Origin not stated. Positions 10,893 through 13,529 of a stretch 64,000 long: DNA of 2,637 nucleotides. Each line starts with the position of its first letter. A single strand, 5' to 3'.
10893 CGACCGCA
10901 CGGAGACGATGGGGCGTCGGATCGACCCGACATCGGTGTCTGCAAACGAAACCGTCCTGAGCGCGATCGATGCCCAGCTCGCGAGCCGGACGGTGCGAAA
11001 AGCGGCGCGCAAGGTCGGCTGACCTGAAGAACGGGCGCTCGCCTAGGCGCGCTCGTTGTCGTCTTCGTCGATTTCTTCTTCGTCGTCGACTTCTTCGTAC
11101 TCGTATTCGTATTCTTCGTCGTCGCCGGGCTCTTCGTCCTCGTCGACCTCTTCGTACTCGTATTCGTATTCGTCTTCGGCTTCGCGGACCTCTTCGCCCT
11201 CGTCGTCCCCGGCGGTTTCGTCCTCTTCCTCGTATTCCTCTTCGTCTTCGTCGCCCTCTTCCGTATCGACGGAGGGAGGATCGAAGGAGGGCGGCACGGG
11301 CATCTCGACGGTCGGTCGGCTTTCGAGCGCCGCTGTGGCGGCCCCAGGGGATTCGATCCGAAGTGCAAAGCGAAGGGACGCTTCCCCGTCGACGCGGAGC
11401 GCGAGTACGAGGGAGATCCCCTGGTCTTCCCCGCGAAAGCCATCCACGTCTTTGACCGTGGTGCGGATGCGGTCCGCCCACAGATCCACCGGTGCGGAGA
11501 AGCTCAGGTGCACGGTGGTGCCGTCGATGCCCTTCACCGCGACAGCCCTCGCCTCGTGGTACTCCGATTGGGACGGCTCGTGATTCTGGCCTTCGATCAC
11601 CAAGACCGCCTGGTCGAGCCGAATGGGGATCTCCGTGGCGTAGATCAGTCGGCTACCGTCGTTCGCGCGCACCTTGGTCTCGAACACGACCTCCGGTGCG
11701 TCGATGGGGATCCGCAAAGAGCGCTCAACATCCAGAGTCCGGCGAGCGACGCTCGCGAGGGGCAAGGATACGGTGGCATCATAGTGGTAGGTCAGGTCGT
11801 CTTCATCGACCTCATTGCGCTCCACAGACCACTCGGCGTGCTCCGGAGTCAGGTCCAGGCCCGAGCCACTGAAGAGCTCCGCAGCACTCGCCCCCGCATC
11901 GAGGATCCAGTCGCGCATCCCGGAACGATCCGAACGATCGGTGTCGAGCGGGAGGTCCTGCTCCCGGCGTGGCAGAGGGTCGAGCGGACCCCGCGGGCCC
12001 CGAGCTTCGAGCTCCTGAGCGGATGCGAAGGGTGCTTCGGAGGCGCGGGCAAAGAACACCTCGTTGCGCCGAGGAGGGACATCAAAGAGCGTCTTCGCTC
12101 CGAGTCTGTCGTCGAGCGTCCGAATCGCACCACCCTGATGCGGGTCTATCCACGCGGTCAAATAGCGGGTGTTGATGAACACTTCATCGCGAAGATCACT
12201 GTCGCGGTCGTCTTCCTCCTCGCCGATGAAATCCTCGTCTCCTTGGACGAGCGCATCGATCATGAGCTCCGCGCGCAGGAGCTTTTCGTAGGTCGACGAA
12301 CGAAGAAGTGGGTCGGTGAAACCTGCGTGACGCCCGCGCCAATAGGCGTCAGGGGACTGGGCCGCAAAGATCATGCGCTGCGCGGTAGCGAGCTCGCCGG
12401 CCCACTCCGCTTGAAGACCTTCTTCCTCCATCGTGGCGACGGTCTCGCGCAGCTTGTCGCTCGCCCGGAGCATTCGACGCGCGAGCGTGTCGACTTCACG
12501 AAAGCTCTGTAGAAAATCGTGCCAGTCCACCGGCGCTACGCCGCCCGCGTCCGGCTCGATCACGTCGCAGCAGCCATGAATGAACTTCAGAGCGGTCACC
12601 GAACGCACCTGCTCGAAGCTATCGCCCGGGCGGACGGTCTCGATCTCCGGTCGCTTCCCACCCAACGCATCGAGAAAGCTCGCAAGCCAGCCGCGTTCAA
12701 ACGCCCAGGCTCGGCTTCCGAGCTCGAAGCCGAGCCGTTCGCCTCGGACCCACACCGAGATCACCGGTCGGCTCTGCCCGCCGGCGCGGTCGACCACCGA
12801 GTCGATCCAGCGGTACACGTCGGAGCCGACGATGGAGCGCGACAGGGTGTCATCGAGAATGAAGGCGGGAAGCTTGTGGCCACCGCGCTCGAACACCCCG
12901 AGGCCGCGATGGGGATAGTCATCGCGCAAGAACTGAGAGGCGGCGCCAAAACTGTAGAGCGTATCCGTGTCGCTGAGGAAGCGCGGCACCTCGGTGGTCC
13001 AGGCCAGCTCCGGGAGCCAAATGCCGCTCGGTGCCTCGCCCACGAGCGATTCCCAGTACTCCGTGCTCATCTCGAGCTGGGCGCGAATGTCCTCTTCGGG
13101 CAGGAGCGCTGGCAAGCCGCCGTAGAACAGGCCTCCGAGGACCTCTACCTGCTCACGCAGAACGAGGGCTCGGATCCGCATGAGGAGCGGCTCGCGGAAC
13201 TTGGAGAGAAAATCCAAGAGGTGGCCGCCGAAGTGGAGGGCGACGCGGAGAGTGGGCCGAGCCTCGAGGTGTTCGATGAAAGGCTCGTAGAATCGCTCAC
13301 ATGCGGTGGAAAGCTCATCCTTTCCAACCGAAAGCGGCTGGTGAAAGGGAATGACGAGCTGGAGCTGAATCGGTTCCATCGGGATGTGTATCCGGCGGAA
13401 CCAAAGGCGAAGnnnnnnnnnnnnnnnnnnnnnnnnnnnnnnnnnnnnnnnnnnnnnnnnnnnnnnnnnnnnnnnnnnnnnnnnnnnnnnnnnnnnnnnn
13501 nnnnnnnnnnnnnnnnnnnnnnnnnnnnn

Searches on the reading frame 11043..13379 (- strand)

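Call 66: search_protein_families(library=pfam, proteins=[window:11043-13379:-], max_evalue=0.00001)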
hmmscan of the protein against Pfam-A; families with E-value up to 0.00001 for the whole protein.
window:11043-13379:- (778 aa): 3 families
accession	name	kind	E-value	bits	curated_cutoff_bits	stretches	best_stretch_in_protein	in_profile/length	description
PF03065.20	Glyco_hydro_57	-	1.5e-23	84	21.2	1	20-260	45-284/291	Glycosyl hydrolase family 57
PF09095.17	AmyA-gluTrfs_C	-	1.3e-14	54.9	22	1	391-675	1-284/284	Alpha-amylase/4-alpha-glucanotransferase, C-terminal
PF09094.16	AmyA-A_glucT_m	-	3.6e-11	43.8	27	1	286-373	3-79/80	Alpha-amylase/4-alpha-glucanotransferase, middle domain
